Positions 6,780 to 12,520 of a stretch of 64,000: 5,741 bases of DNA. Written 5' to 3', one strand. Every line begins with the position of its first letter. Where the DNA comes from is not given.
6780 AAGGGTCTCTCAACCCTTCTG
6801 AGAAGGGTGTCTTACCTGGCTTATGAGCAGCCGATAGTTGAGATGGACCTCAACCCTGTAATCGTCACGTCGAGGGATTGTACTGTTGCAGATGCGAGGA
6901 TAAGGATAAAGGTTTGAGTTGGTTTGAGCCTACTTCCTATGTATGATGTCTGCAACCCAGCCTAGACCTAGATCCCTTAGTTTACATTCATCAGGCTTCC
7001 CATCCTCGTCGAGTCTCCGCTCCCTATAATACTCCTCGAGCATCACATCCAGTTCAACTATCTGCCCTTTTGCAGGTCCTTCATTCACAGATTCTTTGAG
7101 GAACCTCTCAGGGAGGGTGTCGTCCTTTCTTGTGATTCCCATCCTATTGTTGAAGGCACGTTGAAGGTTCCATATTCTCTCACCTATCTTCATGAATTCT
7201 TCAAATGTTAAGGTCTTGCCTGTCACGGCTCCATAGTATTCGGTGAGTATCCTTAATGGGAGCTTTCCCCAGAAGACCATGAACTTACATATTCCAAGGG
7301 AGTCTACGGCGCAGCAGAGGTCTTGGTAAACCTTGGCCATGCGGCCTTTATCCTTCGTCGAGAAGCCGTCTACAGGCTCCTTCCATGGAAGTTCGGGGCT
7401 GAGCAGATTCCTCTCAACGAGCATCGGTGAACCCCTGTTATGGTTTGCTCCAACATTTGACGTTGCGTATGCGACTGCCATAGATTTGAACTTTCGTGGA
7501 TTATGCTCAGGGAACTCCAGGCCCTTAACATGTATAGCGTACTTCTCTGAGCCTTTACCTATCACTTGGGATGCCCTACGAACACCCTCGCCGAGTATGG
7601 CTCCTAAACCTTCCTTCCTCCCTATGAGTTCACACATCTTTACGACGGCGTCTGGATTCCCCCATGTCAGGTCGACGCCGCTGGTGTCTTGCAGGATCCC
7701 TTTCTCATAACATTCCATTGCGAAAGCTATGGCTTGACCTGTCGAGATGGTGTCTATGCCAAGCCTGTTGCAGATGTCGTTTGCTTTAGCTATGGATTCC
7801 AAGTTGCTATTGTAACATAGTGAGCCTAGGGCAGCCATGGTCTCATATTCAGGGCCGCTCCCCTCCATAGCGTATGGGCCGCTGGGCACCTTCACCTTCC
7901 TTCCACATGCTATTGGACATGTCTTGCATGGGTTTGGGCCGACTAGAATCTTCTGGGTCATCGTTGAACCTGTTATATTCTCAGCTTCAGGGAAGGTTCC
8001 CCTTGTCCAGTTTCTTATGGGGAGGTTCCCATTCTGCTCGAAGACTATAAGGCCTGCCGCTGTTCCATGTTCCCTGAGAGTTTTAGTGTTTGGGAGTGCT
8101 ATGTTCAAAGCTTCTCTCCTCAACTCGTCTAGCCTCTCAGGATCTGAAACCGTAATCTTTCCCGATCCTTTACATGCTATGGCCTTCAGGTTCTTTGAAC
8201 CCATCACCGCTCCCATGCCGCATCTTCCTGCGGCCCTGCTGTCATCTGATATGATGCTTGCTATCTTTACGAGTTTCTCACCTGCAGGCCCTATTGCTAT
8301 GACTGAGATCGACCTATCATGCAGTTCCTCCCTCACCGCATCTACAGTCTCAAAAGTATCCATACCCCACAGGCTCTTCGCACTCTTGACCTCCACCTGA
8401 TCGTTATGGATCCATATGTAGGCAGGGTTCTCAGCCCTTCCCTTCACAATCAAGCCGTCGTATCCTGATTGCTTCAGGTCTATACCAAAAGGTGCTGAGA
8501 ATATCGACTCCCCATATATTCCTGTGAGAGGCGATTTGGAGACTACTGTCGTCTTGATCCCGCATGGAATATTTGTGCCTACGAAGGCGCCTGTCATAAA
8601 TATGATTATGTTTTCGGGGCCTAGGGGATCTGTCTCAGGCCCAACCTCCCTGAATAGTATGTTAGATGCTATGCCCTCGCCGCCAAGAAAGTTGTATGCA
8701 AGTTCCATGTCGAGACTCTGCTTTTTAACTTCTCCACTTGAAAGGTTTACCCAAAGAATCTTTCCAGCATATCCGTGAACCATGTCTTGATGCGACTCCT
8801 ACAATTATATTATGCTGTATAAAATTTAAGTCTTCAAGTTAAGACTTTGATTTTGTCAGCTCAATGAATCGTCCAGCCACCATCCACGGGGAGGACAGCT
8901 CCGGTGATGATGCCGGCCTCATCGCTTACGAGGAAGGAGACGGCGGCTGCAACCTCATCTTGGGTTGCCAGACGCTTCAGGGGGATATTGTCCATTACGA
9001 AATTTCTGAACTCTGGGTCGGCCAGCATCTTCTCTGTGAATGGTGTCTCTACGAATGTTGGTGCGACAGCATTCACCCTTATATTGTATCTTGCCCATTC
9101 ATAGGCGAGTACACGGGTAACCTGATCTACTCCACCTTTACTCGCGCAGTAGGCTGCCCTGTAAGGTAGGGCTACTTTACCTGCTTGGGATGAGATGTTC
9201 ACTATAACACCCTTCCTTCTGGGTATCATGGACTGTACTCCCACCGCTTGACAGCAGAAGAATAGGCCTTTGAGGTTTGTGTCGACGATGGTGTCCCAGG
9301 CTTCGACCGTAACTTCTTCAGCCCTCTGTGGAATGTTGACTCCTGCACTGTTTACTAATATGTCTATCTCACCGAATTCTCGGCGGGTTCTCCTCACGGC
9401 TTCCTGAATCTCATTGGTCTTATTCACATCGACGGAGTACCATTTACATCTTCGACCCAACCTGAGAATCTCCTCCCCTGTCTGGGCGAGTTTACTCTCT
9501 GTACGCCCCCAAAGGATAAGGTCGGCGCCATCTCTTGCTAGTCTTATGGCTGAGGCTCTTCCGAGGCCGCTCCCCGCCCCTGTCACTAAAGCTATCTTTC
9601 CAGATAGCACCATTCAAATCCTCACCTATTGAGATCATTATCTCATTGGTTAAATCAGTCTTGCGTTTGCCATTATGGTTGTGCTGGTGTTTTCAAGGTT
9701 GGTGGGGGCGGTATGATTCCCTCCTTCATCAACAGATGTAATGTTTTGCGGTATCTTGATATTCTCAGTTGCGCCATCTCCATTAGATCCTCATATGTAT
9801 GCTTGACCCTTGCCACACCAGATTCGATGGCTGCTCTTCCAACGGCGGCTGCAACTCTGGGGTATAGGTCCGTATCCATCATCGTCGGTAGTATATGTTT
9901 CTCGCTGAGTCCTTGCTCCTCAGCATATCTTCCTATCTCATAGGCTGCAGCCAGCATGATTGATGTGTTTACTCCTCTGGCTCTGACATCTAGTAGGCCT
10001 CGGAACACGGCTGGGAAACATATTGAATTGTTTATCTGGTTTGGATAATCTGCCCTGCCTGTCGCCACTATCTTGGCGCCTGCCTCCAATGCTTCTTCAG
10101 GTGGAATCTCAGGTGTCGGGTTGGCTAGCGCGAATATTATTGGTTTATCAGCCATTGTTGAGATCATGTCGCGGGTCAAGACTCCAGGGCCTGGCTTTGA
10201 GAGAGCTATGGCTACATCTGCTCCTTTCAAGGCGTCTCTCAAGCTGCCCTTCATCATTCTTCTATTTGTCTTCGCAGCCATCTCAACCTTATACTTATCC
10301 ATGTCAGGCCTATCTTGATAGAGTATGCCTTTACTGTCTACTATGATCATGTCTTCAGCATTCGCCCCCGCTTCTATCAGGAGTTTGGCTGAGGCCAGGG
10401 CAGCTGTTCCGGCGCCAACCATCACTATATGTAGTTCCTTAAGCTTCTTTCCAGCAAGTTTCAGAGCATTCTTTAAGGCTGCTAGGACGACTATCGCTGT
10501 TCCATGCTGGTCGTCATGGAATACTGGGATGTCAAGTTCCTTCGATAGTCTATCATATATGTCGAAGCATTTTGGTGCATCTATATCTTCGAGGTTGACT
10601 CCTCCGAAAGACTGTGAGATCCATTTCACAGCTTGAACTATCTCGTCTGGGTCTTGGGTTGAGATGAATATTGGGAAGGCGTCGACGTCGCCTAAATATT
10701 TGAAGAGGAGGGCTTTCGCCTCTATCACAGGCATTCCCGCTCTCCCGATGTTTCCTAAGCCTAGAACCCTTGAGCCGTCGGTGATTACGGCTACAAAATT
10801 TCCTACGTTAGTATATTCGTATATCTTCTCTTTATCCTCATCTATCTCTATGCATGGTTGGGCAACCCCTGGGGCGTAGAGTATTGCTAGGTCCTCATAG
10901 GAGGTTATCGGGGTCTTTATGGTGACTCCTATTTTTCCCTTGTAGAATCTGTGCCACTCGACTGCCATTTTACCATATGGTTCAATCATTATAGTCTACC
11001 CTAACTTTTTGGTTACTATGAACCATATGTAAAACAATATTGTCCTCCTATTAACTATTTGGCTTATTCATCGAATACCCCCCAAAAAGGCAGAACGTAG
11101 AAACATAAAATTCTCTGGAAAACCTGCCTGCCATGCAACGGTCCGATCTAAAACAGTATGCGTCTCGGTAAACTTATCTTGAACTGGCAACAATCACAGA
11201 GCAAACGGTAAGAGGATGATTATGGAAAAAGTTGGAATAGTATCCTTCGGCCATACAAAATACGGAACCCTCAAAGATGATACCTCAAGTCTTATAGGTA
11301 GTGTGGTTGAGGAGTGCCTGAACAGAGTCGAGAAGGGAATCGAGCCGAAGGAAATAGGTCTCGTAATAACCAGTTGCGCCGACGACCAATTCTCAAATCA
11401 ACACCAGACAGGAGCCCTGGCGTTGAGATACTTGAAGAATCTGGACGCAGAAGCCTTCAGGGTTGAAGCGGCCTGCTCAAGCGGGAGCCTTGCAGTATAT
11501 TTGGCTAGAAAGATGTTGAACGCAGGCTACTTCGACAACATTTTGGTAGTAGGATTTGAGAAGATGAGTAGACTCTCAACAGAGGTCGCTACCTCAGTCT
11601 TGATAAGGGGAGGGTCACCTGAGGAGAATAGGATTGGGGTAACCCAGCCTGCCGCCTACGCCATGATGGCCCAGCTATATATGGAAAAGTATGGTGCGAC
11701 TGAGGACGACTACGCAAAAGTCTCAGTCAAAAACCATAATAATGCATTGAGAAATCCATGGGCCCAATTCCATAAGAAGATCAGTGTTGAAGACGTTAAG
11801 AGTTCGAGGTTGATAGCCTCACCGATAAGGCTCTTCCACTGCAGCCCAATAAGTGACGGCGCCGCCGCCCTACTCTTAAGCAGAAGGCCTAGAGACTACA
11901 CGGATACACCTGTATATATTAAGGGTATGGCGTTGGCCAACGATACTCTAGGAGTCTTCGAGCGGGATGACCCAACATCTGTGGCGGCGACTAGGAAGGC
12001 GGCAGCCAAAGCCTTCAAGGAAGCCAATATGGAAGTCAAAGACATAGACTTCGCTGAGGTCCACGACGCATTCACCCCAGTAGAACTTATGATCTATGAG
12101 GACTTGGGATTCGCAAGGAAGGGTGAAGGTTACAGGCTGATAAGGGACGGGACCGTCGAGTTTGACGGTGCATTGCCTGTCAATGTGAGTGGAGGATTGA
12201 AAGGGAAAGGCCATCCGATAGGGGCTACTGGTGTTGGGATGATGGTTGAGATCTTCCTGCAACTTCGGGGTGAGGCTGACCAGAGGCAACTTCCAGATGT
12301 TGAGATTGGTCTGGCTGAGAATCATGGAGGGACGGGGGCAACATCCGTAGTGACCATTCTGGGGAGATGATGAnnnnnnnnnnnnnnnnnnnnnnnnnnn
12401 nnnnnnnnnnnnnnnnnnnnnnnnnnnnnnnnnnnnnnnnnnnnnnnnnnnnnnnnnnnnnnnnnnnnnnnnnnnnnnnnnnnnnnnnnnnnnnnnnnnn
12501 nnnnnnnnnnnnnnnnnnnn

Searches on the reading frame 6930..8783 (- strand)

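Call 55: search_protein_families(library=pfam, proteins=[window:6930-8783:-], max_evalue=0.00001)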
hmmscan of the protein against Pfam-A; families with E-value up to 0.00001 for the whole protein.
window:6930-8783:- (617 aa): 2 families
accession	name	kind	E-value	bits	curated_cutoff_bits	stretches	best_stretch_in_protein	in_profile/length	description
PF01314.23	AFOR_C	-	4.2e-138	461.1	27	1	231-607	14-385/385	Aldehyde ferredoxin oxidoreductase, domains 2 & 3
PF02730.20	AFOR_N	-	3.1e-76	256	29.8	1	7-206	1-198/199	Aldehyde ferredoxin oxidoreductase, N-terminal domain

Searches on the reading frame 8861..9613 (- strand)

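Call 55: search_protein_families(library=pfam, proteins=[window:8861-9613:-], max_evalue=0.00001)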
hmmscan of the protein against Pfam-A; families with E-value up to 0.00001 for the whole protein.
window:8861-9613:- (250 aa): 3 families
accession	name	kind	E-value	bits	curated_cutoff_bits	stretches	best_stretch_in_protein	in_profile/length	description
PF13561.12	adh_short_C2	-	9.4e-66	222.2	27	1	12-248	1-236/236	Enoyl-(Acyl carrier protein) reductase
PF00106.31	adh_short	-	1.2e-58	198.2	26.6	1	6-198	1-192/195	short chain dehydrogenase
PF08659.16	KR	-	1.2e-14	55.1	22.6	1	9-165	4-159/180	KR domain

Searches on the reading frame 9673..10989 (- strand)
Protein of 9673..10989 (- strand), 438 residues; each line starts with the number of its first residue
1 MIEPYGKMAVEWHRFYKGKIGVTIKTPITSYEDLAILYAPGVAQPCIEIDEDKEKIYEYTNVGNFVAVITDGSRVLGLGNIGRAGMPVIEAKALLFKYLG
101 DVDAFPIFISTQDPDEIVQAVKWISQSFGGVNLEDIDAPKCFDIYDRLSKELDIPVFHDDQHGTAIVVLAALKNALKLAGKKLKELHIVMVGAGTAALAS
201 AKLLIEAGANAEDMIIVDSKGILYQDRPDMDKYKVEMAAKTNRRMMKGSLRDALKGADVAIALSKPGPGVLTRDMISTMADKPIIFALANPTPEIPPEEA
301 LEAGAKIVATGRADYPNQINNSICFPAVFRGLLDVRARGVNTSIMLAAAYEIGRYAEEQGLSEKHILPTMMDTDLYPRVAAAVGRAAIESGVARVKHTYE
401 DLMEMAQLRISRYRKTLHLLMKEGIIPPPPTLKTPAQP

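Call 55: search_protein_families(library=pfam, proteins=[window:9673-10989:-], max_evalue=0.00001)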
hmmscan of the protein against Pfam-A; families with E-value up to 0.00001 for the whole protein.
window:9673-10989:- (438 aa): 2 families
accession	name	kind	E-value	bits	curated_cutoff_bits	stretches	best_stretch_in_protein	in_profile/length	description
PF03949.21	Malic_M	-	1.8e-27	96.7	23.5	1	163-387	3-257/258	Malic enzyme, NAD binding domain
PF00390.24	malic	-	1e-26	94.3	23.1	1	19-148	3-181/182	Malic enzyme, N-terminal domain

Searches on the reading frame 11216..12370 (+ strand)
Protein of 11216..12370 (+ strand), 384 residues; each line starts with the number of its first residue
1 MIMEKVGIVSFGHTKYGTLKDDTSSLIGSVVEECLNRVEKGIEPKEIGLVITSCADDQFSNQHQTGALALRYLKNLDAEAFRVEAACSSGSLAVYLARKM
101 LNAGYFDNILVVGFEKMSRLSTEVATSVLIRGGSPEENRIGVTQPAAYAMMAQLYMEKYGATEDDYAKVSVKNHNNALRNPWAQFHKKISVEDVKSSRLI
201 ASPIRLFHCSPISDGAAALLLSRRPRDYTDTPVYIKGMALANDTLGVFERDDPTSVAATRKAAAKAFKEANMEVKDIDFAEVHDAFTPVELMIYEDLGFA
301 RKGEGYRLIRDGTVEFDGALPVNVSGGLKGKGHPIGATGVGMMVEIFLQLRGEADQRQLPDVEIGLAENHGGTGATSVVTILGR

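Call 55: search_protein_families(library=pfam, proteins=[window:11216-12370:+], max_evalue=0.00001)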
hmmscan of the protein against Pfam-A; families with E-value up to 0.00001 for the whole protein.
window:11216-12370:+ (384 aa): 4 families
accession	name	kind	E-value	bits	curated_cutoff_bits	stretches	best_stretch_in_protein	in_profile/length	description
PF22691.2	Thiolase_C_1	-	3.9e-46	156.8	28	1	242-384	4-144/144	Thiolase C-terminal domain-like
PF00108.29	Thiolase_N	-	3.2e-25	89.4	26.4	1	7-223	2-258/260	Thiolase, N-terminal domain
PF02803.24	Thiolase_C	-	3.3e-12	46.6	27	1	259-364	24-111/123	Thiolase, C-terminal domain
PF08545.16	ACP_syn_III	-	2.3e-07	31.1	24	0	83-120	3-40/80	3-Oxoacyl-[acyl-carrier-protein (ACP)] synthase III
